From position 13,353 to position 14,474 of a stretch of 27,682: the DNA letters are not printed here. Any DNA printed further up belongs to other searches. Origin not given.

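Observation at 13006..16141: Fo-only atp cluster with intact proton path and no F1 genes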

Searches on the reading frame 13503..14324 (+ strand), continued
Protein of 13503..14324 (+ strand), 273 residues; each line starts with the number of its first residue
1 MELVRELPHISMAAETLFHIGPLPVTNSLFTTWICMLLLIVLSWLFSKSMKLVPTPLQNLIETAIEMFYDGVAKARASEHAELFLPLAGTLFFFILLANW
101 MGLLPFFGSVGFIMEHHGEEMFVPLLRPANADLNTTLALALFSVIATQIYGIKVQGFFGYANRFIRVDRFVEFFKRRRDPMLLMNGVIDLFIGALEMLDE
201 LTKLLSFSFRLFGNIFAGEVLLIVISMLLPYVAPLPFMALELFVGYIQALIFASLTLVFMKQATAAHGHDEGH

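Call 32: find_encoding_contigs(protein=P0236, flank=10000, max_places=4)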
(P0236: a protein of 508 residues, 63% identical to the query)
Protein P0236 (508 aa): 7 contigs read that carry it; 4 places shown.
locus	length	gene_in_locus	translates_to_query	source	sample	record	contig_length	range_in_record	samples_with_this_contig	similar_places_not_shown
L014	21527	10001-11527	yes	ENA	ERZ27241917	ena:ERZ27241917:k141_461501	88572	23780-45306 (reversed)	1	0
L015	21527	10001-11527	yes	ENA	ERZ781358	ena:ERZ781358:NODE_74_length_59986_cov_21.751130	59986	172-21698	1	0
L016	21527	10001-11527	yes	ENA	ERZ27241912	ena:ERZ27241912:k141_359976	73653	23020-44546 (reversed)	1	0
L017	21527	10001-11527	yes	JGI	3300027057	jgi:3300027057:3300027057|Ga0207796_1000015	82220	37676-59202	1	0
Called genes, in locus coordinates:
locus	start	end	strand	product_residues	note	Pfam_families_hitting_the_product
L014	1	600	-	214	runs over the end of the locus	-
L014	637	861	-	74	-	-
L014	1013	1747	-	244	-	PF04542:Sigma70_r2 (weak)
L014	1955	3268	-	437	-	PF12679:ABC2_membrane_2, PF12698:ABC2_membrane_3, PF01061:ABC2_membrane, PF12730:ABC2_membrane_4 (weak)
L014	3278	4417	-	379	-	PF12679:ABC2_membrane_2, PF12698:ABC2_membrane_3, PF01061:ABC2_membrane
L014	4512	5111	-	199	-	PF00440:TetR_N, PF17932:TetR_C_24 (weak), PF13977:TetR_C_6, PF16859:TetR_C_11 (weak), PF17940:TetR_C_31 (weak)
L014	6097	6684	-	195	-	-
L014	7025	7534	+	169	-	-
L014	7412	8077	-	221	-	PF01205:Impact_N, PF09186:DUF1949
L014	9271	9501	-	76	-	-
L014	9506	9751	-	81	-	-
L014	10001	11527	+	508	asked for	PF02874:ATP-synt_ab_N, PF00006:ATP-synt_ab, PF00306:ATP-synt_ab_C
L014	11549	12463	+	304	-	PF00231:ATP-synt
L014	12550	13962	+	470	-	PF02874:ATP-synt_ab_N, PF00006:ATP-synt_ab, PF22919:ATP-synt_VA_C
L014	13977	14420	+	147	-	PF02823:ATP-synt_DE_N, PF00401:ATP-synt_DE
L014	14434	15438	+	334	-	PF06723:MreB_Mbl, PF00022:Actin (faint), PF00012:HSP70 (weak), PF14450:FtsA (weak)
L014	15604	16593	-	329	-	PF00483:NTP_transferase, PF12804:NTP_transf_3, PF25087:GMPPB_C (weak)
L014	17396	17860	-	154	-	PF03061:4HBT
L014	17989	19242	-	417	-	PF01406:tRNA-synt_1e, PF01921:tRNA-synt_1f (faint), PF00133:tRNA-synt_1, PF09334:tRNA-synt_1g (weak)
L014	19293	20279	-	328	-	PF02826:2-Hacid_dh_C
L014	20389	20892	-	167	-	-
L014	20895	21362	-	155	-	-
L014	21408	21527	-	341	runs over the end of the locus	PF13421:Band_7_1, PF01145:Band_7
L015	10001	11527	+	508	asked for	PF02874:ATP-synt_ab_N, PF00006:ATP-synt_ab, PF00306:ATP-synt_ab_C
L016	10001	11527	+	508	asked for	PF02874:ATP-synt_ab_N, PF00006:ATP-synt_ab, PF00306:ATP-synt_ab_C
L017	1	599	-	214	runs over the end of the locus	-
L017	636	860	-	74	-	-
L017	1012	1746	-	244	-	PF04542:Sigma70_r2 (weak)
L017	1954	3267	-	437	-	PF12679:ABC2_membrane_2, PF12698:ABC2_membrane_3, PF01061:ABC2_membrane, PF12730:ABC2_membrane_4 (weak)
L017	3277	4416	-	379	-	PF12679:ABC2_membrane_2, PF12698:ABC2_membrane_3, PF01061:ABC2_membrane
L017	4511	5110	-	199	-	PF00440:TetR_N, PF17932:TetR_C_24 (weak), PF13977:TetR_C_6, PF16859:TetR_C_11 (weak), PF17940:TetR_C_31 (weak)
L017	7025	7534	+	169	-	-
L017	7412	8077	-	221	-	PF01205:Impact_N, PF09186:DUF1949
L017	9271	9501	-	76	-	-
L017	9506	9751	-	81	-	-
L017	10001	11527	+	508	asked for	PF02874:ATP-synt_ab_N, PF00006:ATP-synt_ab, PF00306:ATP-synt_ab_C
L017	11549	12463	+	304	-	PF00231:ATP-synt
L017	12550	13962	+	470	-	PF02874:ATP-synt_ab_N, PF00006:ATP-synt_ab, PF22919:ATP-synt_VA_C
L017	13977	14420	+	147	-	PF02823:ATP-synt_DE_N, PF00401:ATP-synt_DE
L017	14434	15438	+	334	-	PF06723:MreB_Mbl, PF00022:Actin (faint), PF00012:HSP70 (weak), PF14450:FtsA (weak)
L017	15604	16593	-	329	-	PF00483:NTP_transferase, PF12804:NTP_transf_3, PF25087:GMPPB_C (weak)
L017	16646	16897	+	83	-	-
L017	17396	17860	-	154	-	PF03061:4HBT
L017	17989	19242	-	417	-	PF01406:tRNA-synt_1e, PF01921:tRNA-synt_1f (faint), PF00133:tRNA-synt_1, PF09334:tRNA-synt_1g (weak)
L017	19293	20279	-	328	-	PF02826:2-Hacid_dh_C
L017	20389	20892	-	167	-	-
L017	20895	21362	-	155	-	-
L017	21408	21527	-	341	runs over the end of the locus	PF13421:Band_7_1, PF01145:Band_7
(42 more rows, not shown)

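Call 37: find_homologous_proteins(query=P0236, max_evalue=1e-50)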
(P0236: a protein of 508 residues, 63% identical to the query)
Query P0236 (508 aa): 8000 proteins with E <= 1e-50 among 8000 candidates; the best 120 are listed.
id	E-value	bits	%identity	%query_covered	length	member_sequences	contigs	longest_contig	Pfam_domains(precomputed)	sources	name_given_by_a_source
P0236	0.0e+0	1101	100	100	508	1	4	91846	PF00306.33,PF02874.30,PF00006.32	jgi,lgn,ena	-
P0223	0.0e+0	1009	89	100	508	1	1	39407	PF06745.20,PF00306.33,PF02874.30,PF00006.32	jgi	jgi:F-type H+-transporting ATPase subunit alpha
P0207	3.4e-297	1004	89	100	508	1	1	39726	PF00306.33,PF02874.30,PF00006.32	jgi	-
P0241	2.5e-296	1001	88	100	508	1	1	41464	PF00306.33,PF02874.30,PF00006.32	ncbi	-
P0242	1.0e-292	989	88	100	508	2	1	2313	PF06745.20,PF00306.33,PF02874.30,PF00006.32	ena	-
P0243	1.1e-289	979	87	100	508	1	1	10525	PF06745.20,PF00306.33,PF02874.30,PF00006.32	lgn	-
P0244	1.5e-289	978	86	100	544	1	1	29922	PF00306.33,PF02874.30,PF00006.32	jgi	jgi:F-type H+-transporting ATPase subunit alpha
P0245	2.4e-289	978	87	100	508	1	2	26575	PF06745.20,PF00306.33,PF02874.30,PF00006.32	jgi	jgi:F-type H+-transporting ATPase subunit alpha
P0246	5.9e-289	976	86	100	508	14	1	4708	PF00306.33,PF02874.30,PF00006.32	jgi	jgi:F-type H+-transporting ATPase subunit alpha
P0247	9.0e-289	976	88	98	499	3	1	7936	PF06745.20,PF00306.33,PF02874.30,PF00006.32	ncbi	ncbi:MAG: F0F1 ATP synthase subunit alpha [Anaerolineae bacterium]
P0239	2.1e-288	975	87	100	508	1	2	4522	PF06745.20,PF00306.33,PF02874.30,PF00006.32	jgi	jgi:F-type H+-transporting ATPase subunit alpha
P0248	1.5e-287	972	87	100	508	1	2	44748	PF06745.20,PF00306.33,PF02874.30,PF00006.32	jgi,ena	-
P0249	1.6e-287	972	86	100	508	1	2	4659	PF06745.20,PF00306.33,PF02874.30,PF00006.32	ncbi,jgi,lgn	-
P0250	8.8e-287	969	85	100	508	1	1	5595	PF00306.33,PF02874.30,PF00006.32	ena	-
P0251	1.4e-286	968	85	100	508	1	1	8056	PF06745.20,PF00306.33,PF02874.30,PF00006.32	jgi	jgi:F-type H+-transporting ATPase subunit alpha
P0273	5.9e-257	871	78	97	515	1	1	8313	PF06745.20,PF00306.33,PF02874.30,PF00006.32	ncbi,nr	ncbi:MAG: F0F1 ATP synthase subunit alpha [Anaerolineae bacterium]|nr:F0F1 ATP synthase subunit alph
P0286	1.1e-254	863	75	99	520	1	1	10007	PF00306.33,PF02874.30,PF00006.32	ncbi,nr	ncbi:MAG: F0F1 ATP synthase subunit alpha [Chloroflexota bacterium]|nr:F0F1 ATP synthase subunit alp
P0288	4.3e-254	861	76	99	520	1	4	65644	PF00306.33,PF02874.30,PF00006.32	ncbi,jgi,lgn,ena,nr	ncbi:MAG: F0F1 ATP synthase subunit alpha [Chloroflexi bacterium]|nr:MAG: F0F1 ATP synthase subunit 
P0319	7.6e-248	841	75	98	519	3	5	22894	PF00306.33,PF02874.30,PF00006.32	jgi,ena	-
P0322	3.5e-247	839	74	100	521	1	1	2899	PF00306.33,PF02874.30,PF00006.32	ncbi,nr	ncbi:MAG: F0F1 ATP synthase subunit alpha [Chloroflexi bacterium]|nr:F0F1 ATP synthase subunit alpha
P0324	4.3e-247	838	74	99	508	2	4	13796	PF00306.33,PF02874.30,PF00006.32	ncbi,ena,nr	ncbi:MAG TPA: F0F1 ATP synthase subunit alpha [Anaerolineae bacterium]|nr:F0F1 ATP synthase subunit 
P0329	1.3e-242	824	68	99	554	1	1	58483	PF06745.20,PF00306.33,PF02874.30,PF00006.32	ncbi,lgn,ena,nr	ncbi:MAG TPA: F0F1 ATP synthase subunit alpha [Chloroflexi bacterium]|nr:F0F1 ATP synthase subunit a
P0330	8.6e-242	821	68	99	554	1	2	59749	PF06745.20,PF00306.33,PF02874.30,PF00006.32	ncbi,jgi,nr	ncbi:MAG TPA: F0F1 ATP synthase subunit alpha [Thermoflexia bacterium]|nr:F0F1 ATP synthase subunit 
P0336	1.6e-239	813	68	99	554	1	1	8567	PF06745.20,PF00306.33,PF02874.30,PF00006.32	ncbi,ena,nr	ncbi:MAG TPA: F0F1 ATP synthase subunit alpha [Anaerolineales bacterium]|nr:F0F1 ATP synthase subuni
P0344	3.2e-238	809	68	98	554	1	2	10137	PF06745.20,PF00306.33,PF02874.30,PF00006.32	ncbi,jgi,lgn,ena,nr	ncbi:MAG TPA: F0F1 ATP synthase subunit alpha [Anaerolineales bacterium]|nr:F0F1 ATP synthase subuni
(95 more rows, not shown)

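Call 38: find_encoding_contigs(protein=P0319, flank=10000, max_places=6)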
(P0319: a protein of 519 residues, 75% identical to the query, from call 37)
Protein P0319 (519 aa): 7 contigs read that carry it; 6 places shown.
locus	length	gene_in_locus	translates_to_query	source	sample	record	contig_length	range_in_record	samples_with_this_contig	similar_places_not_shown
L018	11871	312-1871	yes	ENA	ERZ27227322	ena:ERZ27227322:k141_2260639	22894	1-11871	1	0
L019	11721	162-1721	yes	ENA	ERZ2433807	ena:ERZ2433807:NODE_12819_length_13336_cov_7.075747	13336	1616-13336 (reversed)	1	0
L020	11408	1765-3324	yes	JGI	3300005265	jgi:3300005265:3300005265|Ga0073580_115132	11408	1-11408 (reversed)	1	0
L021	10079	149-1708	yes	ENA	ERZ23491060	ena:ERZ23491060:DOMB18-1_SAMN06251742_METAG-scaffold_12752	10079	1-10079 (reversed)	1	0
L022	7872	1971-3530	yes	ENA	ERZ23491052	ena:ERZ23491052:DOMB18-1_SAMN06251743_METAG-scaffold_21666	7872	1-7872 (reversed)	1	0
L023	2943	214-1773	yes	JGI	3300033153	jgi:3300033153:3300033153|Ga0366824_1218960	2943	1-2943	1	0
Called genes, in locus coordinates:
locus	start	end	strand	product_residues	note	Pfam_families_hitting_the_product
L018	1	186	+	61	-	?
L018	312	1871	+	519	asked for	PF02874:ATP-synt_ab_N, PF00006:ATP-synt_ab, PF00306:ATP-synt_ab_C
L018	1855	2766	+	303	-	PF00231:ATP-synt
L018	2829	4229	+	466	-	PF02874:ATP-synt_ab_N, PF00006:ATP-synt_ab, PF22919:ATP-synt_VA_C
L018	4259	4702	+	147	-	PF02823:ATP-synt_DE_N, PF00401:ATP-synt_DE (weak)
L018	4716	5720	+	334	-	PF06723:MreB_Mbl, PF00022:Actin (faint), PF00012:HSP70 (weak), PF14450:FtsA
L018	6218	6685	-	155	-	PF03061:4HBT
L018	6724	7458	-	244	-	-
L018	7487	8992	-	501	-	PF02074:Peptidase_M32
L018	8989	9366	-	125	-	-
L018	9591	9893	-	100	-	PF00076:RRM_1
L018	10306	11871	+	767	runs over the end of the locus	PF00708:Acylphosphatase, PF07503:zf-HYPF, PF01300:Sua5_yciO_yrdC, PF17788:HypF_C, PF22521:HypF_C_2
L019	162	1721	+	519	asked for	PF02874:ATP-synt_ab_N, PF00006:ATP-synt_ab, PF00306:ATP-synt_ab_C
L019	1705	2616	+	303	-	PF00231:ATP-synt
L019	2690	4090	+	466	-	PF02874:ATP-synt_ab_N, PF00006:ATP-synt_ab, PF22919:ATP-synt_VA_C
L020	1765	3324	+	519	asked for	PF02874:ATP-synt_ab_N, PF00006:ATP-synt_ab, PF00306:ATP-synt_ab_C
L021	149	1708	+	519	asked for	PF02874:ATP-synt_ab_N, PF00006:ATP-synt_ab, PF00306:ATP-synt_ab_C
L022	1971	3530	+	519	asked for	PF02874:ATP-synt_ab_N, PF00006:ATP-synt_ab, PF00306:ATP-synt_ab_C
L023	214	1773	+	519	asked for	PF02874:ATP-synt_ab_N, PF00006:ATP-synt_ab, PF00306:ATP-synt_ab_C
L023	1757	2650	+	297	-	PF00231:ATP-synt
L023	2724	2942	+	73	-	?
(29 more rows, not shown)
